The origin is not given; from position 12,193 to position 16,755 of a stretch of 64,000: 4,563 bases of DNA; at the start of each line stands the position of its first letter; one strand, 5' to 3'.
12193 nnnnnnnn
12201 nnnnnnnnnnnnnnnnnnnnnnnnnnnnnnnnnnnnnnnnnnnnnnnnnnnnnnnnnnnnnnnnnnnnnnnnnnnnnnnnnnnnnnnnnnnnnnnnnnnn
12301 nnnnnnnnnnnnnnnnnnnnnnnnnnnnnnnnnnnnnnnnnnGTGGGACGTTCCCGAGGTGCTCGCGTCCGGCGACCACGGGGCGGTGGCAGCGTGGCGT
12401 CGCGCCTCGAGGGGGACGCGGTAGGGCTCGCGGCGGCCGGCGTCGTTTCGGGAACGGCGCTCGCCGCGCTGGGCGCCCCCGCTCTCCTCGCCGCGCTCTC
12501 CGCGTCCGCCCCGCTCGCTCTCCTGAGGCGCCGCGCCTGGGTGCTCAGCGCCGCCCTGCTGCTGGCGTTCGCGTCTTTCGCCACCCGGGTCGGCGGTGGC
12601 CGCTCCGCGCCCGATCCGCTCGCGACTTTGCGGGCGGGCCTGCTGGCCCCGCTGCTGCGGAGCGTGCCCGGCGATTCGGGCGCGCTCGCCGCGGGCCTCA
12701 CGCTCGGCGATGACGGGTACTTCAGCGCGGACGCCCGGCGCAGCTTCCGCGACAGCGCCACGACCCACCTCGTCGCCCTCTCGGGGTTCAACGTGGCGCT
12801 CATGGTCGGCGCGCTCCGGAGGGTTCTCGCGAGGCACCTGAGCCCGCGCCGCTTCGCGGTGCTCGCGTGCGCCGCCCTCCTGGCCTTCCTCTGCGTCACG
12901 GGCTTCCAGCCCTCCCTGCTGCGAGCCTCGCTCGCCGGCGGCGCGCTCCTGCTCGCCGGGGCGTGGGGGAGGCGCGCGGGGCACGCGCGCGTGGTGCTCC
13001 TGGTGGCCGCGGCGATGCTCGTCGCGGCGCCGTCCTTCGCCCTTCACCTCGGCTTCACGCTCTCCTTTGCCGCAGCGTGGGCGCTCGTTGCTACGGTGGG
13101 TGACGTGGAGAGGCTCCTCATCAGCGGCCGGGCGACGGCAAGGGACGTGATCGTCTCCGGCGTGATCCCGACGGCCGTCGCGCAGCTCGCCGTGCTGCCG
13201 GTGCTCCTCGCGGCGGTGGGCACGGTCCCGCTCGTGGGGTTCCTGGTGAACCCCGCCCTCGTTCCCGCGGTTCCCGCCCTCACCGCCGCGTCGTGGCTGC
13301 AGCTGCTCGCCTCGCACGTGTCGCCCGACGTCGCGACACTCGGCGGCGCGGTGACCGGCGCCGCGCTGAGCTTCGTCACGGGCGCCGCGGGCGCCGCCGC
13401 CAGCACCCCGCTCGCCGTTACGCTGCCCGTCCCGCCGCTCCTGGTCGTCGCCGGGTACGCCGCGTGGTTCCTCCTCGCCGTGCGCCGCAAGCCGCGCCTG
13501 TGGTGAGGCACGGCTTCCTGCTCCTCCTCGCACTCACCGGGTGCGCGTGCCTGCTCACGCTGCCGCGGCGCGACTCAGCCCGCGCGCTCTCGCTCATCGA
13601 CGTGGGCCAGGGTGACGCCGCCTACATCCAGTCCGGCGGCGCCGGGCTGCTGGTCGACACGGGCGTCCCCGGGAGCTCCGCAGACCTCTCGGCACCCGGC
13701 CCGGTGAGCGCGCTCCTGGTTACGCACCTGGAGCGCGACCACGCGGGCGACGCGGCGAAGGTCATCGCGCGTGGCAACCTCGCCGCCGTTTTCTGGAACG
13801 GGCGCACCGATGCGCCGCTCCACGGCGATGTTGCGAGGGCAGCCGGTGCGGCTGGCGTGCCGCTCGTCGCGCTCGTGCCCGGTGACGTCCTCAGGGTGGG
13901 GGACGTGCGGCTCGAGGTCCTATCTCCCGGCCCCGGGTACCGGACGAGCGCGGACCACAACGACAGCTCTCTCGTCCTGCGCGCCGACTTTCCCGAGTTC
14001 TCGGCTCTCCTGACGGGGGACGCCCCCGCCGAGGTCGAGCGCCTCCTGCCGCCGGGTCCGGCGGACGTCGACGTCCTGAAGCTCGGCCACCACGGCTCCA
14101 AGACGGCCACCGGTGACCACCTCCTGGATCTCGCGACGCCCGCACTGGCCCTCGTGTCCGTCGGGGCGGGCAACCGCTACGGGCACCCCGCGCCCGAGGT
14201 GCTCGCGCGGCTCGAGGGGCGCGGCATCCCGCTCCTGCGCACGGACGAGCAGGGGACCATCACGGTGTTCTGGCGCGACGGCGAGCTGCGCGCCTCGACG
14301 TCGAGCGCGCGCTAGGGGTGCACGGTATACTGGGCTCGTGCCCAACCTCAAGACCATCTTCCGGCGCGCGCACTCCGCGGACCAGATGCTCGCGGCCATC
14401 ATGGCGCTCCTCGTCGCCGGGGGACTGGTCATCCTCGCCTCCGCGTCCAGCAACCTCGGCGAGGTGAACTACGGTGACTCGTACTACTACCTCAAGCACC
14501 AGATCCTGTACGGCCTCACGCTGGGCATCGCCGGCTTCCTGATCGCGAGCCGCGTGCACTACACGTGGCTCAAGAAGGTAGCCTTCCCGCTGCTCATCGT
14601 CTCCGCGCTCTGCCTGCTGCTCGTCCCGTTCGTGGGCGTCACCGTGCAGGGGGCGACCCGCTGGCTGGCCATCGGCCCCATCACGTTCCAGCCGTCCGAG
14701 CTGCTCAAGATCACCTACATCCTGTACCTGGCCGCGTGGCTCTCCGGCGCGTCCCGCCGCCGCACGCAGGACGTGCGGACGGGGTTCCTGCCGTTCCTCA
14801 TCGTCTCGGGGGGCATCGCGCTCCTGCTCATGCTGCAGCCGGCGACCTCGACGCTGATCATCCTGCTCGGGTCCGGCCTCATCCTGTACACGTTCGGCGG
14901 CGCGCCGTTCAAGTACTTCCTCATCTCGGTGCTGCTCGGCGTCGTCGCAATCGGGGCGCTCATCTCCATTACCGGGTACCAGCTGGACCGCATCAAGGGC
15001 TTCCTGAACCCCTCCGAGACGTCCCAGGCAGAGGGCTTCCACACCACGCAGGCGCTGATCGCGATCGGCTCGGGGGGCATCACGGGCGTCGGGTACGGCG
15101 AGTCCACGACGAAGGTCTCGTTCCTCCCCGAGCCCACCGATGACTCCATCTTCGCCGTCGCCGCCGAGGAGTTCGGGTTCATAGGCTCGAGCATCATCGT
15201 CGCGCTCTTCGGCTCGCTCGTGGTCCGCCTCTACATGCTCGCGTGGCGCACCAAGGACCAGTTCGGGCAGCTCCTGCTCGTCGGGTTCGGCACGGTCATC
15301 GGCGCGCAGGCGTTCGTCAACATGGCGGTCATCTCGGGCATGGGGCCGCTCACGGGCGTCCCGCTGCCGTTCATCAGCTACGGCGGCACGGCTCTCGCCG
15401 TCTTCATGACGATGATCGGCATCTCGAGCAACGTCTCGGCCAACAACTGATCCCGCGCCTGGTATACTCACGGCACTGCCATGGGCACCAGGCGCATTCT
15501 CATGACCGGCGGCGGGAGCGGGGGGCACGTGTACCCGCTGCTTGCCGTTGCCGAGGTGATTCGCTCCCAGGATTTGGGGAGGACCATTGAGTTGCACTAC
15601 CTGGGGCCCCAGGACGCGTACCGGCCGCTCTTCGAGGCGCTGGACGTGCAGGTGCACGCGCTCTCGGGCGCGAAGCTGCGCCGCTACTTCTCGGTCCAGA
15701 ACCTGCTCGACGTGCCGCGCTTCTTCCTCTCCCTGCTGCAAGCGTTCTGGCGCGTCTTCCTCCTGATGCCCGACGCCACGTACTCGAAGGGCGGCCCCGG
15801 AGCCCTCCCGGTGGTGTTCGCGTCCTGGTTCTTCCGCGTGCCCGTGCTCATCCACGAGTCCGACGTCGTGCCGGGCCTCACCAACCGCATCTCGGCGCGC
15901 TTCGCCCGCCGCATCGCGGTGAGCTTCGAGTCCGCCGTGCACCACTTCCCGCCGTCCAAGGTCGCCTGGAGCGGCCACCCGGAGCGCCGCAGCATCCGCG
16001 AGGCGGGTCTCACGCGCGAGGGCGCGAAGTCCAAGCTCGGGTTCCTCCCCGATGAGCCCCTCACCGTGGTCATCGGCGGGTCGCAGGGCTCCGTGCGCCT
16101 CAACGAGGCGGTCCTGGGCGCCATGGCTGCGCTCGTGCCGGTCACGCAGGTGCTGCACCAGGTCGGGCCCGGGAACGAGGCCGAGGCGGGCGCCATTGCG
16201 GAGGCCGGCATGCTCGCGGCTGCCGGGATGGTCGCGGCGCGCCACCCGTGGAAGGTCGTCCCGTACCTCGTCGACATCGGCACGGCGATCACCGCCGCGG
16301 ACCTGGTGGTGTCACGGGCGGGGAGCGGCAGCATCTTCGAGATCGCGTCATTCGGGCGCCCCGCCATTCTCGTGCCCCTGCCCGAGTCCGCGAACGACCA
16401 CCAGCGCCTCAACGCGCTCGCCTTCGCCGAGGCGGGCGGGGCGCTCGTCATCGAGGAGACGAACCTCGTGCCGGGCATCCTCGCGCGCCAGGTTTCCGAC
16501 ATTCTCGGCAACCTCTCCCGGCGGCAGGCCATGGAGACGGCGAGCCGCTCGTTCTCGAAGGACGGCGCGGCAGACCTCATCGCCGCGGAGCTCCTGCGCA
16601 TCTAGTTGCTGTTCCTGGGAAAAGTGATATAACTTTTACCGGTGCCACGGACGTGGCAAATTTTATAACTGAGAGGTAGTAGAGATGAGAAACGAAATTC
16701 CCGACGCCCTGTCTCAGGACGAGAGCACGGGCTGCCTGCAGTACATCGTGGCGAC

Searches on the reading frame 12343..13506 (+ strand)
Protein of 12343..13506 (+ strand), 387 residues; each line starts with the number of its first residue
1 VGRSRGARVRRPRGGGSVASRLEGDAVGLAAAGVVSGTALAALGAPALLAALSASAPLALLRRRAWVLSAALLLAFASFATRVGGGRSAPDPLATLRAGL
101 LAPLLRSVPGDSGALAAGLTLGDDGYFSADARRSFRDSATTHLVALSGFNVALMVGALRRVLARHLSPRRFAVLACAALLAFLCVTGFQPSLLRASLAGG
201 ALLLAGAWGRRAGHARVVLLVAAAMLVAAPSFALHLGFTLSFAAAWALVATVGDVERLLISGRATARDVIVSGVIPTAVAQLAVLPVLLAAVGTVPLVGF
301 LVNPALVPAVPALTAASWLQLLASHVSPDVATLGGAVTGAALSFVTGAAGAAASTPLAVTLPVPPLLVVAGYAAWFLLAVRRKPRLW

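Call 54: search_protein_families(library=pfam, proteins=[window:12343-13506:+], max_evalue=0.0001)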
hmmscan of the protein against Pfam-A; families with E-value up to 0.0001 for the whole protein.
window:12343-13506:+ (387 aa): 1 family
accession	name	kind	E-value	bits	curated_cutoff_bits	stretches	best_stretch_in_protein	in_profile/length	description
PF03772.21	Competence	-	2e-38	132.8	23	1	119-380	1-264/270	Competence protein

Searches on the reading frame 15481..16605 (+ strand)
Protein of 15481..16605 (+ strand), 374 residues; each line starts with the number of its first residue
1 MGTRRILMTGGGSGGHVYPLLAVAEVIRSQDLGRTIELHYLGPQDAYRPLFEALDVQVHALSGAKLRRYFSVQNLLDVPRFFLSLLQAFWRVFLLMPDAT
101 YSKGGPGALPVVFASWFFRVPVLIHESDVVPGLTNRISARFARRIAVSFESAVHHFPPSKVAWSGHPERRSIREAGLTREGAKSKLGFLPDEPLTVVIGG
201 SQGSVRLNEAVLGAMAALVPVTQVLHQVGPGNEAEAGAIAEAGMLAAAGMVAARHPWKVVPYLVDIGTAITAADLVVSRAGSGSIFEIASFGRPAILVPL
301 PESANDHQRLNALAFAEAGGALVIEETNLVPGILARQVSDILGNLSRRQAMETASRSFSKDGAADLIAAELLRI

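Call 55: search_protein_families(library=pfam, proteins=[window:15481-16605:+], max_evalue=0.0001)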
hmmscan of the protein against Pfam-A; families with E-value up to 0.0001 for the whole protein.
window:15481-16605:+ (374 aa): 2 families
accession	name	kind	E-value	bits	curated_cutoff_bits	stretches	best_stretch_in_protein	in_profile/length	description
PF04101.22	Glyco_tran_28_C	-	6.6e-37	127.5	22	1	196-364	3-164/166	Glycosyltransferase family 28 C-terminal domain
PF03033.26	Glyco_transf_28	-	1.2e-28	100.4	26.2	1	6-146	1-138/139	Glycosyltransferase family 28 N-terminal domain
